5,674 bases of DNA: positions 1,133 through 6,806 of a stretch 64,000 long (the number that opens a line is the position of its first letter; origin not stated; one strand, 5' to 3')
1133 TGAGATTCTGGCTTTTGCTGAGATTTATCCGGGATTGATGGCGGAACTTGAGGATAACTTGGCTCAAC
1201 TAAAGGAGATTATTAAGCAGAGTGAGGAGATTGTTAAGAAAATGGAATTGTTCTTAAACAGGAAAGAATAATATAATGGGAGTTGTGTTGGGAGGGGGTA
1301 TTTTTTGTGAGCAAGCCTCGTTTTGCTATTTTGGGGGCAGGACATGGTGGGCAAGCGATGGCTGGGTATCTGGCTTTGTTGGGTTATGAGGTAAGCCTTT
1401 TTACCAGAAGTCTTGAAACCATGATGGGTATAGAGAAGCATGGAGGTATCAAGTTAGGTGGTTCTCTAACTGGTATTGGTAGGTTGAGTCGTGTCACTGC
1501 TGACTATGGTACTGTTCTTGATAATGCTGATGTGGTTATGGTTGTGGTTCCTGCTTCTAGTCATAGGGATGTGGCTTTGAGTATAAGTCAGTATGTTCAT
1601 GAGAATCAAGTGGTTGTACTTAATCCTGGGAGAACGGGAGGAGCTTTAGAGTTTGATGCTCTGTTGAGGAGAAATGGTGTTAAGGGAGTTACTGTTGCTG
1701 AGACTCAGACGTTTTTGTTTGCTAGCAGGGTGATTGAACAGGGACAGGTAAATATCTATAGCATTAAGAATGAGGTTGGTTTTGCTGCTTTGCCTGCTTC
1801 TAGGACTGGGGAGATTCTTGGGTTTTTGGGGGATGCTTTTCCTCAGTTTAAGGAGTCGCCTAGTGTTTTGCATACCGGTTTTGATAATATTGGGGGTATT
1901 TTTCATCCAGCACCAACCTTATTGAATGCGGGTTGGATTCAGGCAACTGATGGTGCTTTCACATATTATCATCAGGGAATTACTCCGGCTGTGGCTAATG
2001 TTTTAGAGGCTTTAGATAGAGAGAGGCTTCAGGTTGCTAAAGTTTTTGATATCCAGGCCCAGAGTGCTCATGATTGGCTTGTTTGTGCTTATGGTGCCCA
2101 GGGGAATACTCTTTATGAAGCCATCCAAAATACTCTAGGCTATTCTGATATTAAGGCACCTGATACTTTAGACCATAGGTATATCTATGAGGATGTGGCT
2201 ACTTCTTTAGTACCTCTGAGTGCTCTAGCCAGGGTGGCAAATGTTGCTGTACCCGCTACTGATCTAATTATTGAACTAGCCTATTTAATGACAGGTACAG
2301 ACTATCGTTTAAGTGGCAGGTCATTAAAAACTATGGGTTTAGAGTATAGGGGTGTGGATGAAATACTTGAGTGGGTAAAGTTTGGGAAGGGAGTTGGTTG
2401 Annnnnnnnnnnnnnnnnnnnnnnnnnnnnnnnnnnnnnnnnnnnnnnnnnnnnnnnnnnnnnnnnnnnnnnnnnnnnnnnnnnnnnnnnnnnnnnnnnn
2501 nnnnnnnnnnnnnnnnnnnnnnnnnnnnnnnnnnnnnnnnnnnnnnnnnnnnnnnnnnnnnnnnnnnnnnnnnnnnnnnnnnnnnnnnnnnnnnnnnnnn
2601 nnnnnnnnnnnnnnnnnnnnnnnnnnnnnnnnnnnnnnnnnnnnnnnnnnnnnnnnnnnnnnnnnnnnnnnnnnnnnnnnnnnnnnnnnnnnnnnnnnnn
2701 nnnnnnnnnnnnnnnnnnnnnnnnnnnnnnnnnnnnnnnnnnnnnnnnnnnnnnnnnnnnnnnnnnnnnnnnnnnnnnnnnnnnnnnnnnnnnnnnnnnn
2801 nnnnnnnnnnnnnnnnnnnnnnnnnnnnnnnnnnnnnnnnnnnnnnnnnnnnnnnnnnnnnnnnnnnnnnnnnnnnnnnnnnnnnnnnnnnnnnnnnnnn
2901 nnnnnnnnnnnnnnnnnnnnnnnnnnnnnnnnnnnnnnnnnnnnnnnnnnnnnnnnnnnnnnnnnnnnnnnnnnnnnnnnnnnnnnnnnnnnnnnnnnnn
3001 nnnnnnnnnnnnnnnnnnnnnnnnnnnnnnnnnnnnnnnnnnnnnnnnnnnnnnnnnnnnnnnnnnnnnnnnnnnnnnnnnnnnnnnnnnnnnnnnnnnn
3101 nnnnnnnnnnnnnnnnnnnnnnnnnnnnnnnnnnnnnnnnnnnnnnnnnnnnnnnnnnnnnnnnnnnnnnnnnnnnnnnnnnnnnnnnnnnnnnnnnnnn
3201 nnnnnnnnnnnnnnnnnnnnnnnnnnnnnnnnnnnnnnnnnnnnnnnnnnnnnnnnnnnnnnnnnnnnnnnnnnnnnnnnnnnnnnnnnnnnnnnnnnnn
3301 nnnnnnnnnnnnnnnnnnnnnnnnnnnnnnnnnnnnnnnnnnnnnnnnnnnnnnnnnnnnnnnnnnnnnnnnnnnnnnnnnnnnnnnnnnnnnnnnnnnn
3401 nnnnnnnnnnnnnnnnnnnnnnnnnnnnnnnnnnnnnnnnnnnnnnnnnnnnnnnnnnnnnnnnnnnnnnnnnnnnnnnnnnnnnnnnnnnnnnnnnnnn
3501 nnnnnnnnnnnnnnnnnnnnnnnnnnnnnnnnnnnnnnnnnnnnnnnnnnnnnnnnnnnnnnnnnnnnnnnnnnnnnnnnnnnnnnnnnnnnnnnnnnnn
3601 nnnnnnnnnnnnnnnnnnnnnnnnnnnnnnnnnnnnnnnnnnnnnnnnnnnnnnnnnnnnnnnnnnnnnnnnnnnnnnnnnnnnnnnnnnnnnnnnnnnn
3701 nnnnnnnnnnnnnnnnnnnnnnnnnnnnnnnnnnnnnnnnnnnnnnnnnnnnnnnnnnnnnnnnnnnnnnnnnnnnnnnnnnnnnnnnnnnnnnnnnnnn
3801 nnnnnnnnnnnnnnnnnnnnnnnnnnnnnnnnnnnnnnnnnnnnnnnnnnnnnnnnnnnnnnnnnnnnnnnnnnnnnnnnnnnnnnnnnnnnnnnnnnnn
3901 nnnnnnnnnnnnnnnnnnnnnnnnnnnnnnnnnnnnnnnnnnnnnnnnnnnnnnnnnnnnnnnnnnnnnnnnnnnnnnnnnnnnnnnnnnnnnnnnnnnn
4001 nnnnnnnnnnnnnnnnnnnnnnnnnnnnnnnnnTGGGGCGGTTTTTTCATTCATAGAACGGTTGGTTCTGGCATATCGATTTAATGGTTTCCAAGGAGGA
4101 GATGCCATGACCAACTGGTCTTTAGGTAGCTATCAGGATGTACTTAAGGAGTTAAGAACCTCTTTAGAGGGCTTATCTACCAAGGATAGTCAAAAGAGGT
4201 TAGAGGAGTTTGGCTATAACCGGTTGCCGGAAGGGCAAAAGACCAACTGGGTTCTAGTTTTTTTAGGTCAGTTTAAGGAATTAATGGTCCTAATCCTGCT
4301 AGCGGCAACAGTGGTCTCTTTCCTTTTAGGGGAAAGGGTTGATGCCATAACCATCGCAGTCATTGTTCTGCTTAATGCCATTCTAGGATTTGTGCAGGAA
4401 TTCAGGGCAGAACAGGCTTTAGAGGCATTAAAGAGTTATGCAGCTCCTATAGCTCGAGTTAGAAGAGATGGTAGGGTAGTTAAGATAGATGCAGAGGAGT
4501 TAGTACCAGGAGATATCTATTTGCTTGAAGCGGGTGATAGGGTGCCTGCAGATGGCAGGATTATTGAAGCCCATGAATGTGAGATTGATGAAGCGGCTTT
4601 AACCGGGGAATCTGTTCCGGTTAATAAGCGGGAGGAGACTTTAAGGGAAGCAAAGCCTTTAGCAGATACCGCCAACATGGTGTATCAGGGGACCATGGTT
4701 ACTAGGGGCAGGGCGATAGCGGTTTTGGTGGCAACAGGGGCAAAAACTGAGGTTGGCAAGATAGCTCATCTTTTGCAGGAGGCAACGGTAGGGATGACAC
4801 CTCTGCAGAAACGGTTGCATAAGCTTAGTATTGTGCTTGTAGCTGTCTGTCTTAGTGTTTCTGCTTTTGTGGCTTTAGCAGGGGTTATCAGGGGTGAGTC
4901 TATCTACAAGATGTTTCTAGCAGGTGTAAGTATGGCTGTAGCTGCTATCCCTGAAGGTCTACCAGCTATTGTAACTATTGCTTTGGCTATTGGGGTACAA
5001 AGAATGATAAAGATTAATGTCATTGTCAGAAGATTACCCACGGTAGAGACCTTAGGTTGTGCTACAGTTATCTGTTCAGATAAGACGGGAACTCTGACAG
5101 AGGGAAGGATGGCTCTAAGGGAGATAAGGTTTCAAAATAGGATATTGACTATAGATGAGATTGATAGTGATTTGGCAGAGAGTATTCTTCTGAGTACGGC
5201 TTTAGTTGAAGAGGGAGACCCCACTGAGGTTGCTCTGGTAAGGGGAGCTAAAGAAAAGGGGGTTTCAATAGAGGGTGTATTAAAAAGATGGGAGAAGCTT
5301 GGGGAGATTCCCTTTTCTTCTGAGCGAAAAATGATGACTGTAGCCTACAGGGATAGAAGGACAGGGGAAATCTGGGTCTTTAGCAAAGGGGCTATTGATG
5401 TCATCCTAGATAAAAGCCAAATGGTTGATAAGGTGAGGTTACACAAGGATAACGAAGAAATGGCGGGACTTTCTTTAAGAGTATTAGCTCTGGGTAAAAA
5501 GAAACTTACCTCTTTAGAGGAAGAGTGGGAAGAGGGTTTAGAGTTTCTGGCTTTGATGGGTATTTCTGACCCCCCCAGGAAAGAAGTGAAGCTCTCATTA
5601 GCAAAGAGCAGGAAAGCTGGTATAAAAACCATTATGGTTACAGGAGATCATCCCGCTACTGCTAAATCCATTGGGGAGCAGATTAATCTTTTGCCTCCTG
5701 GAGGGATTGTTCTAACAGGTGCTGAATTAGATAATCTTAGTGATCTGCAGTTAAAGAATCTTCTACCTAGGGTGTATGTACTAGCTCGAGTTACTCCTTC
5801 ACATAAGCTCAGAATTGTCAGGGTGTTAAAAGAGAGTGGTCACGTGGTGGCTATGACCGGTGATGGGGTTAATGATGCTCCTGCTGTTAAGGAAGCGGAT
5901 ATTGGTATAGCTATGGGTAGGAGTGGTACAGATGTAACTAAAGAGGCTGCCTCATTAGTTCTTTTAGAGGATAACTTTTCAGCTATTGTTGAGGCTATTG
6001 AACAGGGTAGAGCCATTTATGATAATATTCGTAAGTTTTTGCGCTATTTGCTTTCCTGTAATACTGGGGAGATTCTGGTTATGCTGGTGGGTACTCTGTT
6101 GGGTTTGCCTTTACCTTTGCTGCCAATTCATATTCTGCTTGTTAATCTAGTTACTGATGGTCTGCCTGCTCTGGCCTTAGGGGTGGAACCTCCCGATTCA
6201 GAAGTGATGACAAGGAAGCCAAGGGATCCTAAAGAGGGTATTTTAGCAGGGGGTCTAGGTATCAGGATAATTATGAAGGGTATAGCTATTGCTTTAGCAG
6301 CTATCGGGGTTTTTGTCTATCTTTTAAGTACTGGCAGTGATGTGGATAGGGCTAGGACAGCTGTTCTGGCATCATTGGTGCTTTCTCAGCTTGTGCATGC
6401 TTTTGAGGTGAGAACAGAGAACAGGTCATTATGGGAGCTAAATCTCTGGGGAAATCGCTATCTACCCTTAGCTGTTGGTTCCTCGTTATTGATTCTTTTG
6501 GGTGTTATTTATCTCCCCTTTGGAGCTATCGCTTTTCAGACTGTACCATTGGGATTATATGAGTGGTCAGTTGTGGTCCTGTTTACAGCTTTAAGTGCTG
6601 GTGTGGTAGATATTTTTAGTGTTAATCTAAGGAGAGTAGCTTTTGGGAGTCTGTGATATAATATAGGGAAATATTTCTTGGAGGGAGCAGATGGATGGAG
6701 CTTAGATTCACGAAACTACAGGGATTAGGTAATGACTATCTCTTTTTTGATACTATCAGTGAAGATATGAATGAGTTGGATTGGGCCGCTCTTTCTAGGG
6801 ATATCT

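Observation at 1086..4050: Terminator-bounded module: small ORF + opine-dehydrogenase-family enzyme + fused glutamate-mutase-like B12 protein with a CxHxxG motif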

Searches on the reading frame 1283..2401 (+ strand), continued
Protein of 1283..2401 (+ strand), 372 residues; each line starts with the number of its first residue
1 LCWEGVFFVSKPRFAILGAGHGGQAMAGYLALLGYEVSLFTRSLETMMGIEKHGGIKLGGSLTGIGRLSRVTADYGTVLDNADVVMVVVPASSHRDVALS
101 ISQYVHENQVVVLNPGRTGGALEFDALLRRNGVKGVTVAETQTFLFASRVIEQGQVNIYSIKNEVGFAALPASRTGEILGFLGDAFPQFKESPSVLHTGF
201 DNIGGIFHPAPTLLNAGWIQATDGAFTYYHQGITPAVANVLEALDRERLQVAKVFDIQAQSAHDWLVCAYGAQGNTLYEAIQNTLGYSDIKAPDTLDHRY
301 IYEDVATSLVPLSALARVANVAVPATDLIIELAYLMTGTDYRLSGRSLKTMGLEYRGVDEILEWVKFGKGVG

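Call 22: search_solved_structures(query=window:1307-2401:+, max_evalue=0.001, show_alignments=2)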
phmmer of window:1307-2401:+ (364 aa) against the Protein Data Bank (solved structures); distinct sequences matched with E-value up to 0.001: 3.
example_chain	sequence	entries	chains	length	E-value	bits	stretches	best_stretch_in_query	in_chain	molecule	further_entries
1bg6_A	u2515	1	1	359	1.7e-84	287.3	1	5-346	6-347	N-(1-D-CARBOXYLETHYL)-L-NORVALINE DEHYDROGENASE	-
3iqd_B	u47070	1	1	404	2.2e-10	43.6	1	51-338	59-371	Octopine dehydrogenase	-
3c7a_A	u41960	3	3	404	2.8e-10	43.2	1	51-338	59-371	Octopine dehydrogenase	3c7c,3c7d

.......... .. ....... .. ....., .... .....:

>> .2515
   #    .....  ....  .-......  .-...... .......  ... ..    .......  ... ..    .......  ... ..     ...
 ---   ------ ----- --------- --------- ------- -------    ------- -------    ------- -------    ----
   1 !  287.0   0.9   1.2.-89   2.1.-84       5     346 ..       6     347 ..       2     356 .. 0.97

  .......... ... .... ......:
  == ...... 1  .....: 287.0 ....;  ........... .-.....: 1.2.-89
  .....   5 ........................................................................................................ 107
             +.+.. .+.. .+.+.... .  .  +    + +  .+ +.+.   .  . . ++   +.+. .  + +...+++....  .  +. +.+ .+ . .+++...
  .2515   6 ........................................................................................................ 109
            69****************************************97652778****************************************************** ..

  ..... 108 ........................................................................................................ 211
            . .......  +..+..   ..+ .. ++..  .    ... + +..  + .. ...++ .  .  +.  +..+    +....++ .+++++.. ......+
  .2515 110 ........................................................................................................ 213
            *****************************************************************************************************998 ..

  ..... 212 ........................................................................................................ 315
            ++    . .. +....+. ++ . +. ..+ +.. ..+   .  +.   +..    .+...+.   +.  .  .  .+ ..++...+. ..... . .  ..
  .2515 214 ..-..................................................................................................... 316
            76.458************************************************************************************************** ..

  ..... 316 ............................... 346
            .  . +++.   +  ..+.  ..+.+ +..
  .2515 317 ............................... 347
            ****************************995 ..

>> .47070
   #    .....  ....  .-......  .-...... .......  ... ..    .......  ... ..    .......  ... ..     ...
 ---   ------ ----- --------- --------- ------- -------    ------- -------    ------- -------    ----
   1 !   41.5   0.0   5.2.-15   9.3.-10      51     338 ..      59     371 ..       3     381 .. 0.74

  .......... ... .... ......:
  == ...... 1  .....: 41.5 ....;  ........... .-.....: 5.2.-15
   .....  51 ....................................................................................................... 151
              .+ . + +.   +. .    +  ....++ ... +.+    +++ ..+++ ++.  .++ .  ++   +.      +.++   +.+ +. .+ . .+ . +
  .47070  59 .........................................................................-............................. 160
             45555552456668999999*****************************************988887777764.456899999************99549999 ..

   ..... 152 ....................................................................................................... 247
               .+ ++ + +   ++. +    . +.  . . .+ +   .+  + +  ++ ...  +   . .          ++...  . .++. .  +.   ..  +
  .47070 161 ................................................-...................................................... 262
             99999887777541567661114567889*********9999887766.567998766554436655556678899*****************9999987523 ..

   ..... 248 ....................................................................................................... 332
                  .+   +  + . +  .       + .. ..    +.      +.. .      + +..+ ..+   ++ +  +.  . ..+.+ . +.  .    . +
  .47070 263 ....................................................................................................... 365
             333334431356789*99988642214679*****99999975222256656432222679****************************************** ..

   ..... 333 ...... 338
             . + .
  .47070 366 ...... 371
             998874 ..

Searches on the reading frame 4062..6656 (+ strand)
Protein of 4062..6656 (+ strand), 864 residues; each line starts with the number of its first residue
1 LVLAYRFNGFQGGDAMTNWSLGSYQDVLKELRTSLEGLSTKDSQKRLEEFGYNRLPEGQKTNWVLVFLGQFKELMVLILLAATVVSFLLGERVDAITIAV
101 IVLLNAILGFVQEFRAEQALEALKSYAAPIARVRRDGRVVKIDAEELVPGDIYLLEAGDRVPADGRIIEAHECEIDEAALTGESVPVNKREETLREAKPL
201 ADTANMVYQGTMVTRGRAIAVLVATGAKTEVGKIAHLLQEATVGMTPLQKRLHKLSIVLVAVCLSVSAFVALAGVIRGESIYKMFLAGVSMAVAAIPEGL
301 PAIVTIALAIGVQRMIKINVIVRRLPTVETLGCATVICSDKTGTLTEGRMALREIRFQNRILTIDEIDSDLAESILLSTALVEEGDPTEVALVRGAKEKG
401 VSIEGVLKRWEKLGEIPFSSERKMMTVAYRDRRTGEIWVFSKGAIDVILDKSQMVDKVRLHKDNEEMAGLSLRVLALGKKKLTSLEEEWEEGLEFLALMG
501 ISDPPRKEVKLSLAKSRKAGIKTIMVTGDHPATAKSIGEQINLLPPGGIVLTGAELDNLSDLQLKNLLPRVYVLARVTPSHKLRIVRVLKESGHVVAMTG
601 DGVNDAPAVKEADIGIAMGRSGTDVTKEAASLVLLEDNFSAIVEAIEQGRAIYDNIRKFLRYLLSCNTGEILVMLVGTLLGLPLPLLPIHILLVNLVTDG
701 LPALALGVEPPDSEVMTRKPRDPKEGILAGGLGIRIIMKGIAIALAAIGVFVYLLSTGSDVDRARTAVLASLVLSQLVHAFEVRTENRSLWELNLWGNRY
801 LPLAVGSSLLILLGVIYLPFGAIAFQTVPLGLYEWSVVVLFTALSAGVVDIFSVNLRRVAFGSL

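Call 3: search_protein_families(library=pfam, proteins=[window:4062-6656:+], max_evalue=0.1)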
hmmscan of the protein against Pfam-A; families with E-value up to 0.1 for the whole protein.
window:4062-6656:+ (864 aa): 6 families
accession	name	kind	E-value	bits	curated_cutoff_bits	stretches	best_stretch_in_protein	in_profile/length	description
PF00122.25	E1-E2_ATPase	-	3.9e-55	186.6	28.1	1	127-316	3-179/181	E1-E2 ATPase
PF00689.26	Cation_ATPase_C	-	7.2e-50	169.6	27.3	1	683-852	1-172/175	Cation transporting ATPase, C-terminus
PF00690.31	Cation_ATPase_N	-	6.7e-18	64.6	20.4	1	19-86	1-69/69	Cation transporter/ATPase, N-terminus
PF13246.12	Cation_ATPase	-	2.8e-17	63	21.7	1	385-453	21-89/91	Cation transport ATPase (P-type)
PF00702.32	Hydrolase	-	8.7e-17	62.6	26.4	1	336-613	3-191/191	haloacid dehalogenase-like hydrolase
PF08282.18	Hydrolase_3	-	2.2e-05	24.8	20.9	1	595-646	205-255/255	haloacid dehalogenase-like hydrolase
